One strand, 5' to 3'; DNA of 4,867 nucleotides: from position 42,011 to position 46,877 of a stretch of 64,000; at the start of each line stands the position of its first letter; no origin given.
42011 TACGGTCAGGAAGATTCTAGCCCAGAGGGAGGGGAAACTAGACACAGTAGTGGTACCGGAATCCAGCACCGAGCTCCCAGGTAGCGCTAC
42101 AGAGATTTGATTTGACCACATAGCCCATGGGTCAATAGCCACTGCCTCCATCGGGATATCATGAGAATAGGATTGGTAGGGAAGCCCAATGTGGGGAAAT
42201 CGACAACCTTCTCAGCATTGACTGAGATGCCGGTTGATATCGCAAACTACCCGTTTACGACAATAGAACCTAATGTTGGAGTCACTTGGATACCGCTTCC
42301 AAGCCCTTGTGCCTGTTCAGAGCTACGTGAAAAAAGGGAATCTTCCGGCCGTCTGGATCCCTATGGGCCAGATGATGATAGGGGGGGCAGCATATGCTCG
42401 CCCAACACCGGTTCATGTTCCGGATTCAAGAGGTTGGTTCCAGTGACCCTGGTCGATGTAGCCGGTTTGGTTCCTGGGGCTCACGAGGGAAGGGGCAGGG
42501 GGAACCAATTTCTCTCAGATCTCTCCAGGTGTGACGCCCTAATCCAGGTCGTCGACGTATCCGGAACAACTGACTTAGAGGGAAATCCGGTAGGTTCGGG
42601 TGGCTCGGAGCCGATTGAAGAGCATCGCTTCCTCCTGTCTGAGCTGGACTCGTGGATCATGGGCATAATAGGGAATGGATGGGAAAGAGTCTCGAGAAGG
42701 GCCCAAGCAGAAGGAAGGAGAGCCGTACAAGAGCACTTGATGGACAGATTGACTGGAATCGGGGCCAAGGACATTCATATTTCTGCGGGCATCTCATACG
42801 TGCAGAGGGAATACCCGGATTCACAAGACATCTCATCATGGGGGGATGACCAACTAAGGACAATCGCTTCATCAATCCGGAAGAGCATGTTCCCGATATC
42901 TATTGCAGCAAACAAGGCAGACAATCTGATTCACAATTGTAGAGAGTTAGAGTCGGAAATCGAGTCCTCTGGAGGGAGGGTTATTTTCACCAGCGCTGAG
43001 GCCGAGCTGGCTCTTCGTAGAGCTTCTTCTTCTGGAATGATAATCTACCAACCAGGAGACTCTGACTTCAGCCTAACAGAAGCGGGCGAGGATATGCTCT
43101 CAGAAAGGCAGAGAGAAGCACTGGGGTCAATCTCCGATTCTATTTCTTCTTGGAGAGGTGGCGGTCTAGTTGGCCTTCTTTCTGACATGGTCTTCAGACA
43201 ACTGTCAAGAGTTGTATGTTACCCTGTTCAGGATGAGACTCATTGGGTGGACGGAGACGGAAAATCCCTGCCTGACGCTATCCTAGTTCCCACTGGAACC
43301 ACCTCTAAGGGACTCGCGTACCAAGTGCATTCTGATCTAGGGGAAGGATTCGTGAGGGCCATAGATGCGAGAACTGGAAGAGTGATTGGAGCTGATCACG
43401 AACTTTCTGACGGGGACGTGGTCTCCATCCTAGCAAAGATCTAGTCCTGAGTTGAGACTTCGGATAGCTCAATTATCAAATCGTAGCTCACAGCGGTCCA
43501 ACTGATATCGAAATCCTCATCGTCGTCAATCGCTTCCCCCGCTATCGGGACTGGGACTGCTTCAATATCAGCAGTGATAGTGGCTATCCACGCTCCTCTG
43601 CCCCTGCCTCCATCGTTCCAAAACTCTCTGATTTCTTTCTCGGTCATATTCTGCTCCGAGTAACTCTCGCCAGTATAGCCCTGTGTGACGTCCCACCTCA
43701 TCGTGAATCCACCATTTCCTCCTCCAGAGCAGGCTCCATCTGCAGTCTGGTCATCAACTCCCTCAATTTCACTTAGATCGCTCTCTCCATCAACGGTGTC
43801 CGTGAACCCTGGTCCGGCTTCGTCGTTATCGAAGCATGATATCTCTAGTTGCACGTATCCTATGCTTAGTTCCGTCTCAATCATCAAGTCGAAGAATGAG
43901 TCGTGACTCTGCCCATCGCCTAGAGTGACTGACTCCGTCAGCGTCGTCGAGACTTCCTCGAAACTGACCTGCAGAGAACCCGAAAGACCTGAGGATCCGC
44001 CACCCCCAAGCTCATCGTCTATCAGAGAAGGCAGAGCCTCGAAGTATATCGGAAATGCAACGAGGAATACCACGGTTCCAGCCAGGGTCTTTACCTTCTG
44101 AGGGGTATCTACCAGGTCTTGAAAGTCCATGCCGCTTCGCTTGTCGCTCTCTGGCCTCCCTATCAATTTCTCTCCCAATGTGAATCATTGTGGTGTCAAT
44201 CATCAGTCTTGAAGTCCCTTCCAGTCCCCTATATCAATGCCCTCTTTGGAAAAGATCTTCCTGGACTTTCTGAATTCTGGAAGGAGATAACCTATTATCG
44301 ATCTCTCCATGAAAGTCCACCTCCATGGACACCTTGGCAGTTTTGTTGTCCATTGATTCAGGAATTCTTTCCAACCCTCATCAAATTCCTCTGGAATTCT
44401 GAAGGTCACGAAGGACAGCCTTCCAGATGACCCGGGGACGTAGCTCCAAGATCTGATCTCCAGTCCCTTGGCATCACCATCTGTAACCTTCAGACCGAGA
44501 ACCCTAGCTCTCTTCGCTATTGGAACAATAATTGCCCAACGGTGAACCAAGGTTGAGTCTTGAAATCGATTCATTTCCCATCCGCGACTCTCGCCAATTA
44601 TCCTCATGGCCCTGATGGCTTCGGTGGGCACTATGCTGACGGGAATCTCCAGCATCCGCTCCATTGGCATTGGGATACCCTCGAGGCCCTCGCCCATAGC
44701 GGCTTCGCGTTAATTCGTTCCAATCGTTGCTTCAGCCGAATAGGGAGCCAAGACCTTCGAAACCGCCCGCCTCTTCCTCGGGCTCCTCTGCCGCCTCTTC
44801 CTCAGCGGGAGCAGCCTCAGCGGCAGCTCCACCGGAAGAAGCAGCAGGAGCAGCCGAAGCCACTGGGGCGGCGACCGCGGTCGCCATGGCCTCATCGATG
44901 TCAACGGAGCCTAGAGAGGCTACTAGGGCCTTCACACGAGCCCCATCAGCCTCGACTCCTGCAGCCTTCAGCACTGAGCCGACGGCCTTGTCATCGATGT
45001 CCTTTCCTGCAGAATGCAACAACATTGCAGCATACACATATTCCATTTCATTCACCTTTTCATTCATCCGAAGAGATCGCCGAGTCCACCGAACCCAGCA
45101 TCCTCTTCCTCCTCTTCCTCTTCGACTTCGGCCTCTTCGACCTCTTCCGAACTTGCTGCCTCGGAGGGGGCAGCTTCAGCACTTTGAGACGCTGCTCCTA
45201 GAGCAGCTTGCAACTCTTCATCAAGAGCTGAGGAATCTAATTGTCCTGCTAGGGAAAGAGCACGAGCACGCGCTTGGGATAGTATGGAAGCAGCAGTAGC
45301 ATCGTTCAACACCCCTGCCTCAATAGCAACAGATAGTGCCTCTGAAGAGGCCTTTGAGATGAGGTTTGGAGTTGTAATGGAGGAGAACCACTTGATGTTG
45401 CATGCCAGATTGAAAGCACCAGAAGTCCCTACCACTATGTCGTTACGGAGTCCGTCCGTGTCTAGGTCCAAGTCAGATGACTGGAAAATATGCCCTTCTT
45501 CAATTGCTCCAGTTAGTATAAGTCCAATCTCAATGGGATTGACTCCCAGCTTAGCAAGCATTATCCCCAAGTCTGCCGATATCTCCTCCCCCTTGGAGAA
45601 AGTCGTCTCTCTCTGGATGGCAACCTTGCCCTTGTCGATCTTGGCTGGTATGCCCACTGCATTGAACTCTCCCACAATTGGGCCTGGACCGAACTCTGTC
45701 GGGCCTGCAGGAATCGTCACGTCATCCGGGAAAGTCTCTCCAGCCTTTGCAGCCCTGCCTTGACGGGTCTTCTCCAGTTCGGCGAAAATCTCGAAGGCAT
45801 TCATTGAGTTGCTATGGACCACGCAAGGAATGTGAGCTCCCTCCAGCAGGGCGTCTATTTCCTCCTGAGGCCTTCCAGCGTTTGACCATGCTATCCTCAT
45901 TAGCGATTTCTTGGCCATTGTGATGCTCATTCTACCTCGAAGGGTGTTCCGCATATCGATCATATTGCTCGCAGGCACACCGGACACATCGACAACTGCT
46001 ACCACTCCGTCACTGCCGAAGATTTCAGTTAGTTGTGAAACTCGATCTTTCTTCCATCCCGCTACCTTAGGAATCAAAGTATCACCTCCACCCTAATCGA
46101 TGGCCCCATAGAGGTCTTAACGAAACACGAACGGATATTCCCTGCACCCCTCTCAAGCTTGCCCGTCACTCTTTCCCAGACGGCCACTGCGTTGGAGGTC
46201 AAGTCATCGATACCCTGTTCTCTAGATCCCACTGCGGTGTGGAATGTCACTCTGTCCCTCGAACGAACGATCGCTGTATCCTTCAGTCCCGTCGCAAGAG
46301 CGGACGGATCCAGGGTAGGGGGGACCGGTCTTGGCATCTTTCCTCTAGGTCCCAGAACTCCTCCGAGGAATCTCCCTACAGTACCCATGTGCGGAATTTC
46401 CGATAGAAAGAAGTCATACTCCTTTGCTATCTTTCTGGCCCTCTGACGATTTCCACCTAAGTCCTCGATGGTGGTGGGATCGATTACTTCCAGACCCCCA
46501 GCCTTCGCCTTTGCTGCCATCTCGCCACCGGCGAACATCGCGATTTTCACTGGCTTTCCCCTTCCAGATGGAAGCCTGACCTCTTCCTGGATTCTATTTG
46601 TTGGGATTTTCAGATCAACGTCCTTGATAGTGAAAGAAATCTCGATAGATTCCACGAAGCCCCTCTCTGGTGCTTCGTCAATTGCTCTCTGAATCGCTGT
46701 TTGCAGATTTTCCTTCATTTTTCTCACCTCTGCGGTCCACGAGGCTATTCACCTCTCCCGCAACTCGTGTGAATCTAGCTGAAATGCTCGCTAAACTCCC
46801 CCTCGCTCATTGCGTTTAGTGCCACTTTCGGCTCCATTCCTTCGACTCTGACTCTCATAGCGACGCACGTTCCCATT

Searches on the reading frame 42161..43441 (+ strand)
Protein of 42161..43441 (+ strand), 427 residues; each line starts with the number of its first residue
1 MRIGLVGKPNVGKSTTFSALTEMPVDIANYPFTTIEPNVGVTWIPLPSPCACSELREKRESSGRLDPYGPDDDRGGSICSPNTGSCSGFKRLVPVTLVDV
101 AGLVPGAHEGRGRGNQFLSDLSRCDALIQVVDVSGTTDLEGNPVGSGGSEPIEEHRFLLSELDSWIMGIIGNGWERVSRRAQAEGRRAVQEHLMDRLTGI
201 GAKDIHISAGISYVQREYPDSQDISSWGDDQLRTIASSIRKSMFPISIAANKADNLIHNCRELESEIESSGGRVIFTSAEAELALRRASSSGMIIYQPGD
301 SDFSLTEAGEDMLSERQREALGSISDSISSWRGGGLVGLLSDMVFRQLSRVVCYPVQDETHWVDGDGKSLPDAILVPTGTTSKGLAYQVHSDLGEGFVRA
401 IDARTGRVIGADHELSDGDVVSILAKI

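Call 12: search_protein_families(library=pfam, proteins=[window:42161-43441:+], max_evalue=0.00001)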
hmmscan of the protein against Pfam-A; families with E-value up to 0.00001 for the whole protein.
window:42161-43441:+ (427 aa): 4 families
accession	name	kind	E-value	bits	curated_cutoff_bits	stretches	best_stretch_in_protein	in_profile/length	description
PF08438.16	YGR210-like_G4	-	1.3e-21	77.4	24.7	1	249-358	1-108/108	Obg-like GTPase YGR210-like, G4 motif-containing domain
PF01926.29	MMR_HSR1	-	3e-17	63.2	21.9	1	2-136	1-89/113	50S ribosome-binding GTPase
PF02824.27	TGS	-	2e-09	37.8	22.2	1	370-424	5-59/60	TGS domain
PF02421.24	FeoB_N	-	3.5e-08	33.5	27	1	2-41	2-41/156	Ferrous iron transport protein B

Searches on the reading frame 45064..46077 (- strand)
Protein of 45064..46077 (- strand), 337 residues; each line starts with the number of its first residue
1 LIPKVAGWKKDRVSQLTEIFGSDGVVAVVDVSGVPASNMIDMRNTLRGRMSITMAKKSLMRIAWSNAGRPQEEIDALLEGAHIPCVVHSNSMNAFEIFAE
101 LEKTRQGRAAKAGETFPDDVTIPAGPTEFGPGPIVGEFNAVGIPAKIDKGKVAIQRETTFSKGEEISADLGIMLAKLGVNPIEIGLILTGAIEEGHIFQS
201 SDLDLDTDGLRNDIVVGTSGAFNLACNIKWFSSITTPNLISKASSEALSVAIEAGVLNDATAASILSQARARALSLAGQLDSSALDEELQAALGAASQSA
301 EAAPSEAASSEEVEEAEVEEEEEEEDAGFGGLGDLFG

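Call 91: search_protein_families(library=pfam, proteins=[window:45064-46077:-], max_evalue=0.0001)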
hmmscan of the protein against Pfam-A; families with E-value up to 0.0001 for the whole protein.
window:45064-46077:- (337 aa): 2 families
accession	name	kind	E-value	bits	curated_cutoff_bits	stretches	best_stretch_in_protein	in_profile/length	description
PF17777.6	RL10P_insert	-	3.5e-15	56.1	29.1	1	110-179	1-71/71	Insertion domain in 60S ribosomal protein L10P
PF00466.25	Ribosomal_L10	-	1.8e-12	47.6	22.8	1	8-101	5-98/100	Ribosomal protein L10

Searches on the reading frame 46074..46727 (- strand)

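Call 91: search_protein_families(library=pfam, proteins=[window:46074-46727:-], max_evalue=0.0001)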
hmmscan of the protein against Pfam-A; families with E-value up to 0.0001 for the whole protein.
window:46074-46727:- (217 aa): 1 family
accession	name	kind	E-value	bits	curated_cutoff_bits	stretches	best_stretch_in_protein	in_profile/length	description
PF00687.26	Ribosomal_L1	-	7.6e-41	140.3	32.2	1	21-209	6-198/198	Ribosomal protein L1p/L10e family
